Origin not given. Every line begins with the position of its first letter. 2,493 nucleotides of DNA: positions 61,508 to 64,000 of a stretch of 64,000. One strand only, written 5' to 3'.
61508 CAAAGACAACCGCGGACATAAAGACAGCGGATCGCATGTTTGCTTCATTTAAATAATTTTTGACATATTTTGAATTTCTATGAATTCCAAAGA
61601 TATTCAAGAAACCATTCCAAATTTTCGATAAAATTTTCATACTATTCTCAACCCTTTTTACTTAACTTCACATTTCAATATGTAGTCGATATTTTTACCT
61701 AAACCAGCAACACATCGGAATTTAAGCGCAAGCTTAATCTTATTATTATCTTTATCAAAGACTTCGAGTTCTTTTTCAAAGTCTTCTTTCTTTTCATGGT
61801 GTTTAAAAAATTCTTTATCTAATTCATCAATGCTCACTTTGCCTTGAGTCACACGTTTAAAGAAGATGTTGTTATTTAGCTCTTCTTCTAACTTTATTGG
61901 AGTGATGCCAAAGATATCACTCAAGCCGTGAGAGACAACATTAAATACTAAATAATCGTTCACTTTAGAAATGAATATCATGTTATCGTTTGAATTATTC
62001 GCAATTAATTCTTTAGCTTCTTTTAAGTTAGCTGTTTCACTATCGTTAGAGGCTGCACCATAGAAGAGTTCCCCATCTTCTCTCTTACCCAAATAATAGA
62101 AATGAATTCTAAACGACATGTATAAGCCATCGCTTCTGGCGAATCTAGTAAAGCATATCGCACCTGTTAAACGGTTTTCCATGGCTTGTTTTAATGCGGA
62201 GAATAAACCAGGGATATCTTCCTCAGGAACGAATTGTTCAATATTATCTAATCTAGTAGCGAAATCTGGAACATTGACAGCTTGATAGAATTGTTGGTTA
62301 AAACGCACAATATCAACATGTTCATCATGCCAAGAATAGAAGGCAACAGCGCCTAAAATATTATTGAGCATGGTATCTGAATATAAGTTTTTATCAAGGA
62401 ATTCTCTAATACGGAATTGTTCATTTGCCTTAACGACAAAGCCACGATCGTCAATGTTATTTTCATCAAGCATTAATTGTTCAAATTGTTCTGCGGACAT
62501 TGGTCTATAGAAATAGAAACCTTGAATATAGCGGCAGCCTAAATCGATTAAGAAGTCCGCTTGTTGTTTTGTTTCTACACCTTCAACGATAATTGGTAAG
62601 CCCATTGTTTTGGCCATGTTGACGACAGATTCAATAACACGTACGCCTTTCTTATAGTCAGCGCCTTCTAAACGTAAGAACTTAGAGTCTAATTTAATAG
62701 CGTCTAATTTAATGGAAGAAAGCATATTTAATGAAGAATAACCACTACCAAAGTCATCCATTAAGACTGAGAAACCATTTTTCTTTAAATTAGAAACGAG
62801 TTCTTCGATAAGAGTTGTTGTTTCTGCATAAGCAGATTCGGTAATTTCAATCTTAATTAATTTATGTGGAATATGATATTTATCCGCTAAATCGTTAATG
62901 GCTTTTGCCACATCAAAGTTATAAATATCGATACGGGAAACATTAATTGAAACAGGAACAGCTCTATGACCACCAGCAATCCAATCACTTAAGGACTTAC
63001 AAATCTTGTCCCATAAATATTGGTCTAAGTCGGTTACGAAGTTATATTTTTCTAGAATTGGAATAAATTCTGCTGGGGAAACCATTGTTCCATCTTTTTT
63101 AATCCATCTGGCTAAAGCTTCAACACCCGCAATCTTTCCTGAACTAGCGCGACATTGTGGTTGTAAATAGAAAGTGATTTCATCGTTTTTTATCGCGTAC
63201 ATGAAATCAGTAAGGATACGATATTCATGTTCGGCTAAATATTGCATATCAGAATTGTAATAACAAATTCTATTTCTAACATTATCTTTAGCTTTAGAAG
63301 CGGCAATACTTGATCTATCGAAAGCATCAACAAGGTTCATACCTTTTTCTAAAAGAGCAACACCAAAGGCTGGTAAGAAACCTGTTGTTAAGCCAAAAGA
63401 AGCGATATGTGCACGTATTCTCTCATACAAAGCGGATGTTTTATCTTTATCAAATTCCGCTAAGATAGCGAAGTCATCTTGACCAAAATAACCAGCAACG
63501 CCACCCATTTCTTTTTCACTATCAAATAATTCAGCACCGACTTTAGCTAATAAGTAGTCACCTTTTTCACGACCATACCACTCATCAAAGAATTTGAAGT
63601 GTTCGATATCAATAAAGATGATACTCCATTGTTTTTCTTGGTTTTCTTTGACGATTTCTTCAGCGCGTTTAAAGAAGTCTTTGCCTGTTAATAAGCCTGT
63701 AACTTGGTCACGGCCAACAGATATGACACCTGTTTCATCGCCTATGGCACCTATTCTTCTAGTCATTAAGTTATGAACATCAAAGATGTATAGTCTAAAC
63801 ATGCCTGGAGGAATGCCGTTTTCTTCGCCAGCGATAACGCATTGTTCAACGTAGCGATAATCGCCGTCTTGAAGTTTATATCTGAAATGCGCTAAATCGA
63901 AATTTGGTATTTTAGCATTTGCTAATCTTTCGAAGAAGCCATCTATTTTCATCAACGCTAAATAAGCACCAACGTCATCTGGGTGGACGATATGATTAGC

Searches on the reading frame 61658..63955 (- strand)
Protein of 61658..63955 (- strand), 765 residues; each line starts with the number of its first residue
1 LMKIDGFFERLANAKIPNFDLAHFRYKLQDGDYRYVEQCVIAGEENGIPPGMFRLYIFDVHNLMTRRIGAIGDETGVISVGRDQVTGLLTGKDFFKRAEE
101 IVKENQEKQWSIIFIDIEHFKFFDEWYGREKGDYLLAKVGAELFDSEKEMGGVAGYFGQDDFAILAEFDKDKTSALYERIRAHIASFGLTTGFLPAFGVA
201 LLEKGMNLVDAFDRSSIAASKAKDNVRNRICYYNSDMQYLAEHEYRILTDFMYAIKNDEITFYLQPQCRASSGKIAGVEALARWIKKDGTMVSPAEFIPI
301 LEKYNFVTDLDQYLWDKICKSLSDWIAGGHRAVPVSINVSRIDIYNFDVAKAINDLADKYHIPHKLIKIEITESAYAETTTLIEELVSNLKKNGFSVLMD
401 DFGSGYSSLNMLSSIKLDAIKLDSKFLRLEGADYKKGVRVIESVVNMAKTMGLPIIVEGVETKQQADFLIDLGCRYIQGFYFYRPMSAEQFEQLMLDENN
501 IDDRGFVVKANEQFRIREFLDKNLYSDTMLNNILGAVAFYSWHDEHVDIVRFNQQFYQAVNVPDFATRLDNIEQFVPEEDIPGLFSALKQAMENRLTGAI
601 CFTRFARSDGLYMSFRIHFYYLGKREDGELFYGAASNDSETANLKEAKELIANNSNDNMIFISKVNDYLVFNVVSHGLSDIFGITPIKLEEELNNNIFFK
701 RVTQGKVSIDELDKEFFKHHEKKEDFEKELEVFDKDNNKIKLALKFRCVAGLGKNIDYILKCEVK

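Call 32: search_protein_families(library=pfam, proteins=[window:61658-63955:-], max_evalue=0.00001)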
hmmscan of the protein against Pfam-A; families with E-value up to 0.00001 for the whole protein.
window:61658-63955:- (765 aa): 2 families
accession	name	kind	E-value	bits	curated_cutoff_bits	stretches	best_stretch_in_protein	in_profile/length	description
PF00563.25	EAL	-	8.8e-61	205.7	31.3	1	251-485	4-236/236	EAL domain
PF00990.26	GGDEF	-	5.3e-13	49.5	23.8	1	82-229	3-161/161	Diguanylate cyclase, GGDEF domain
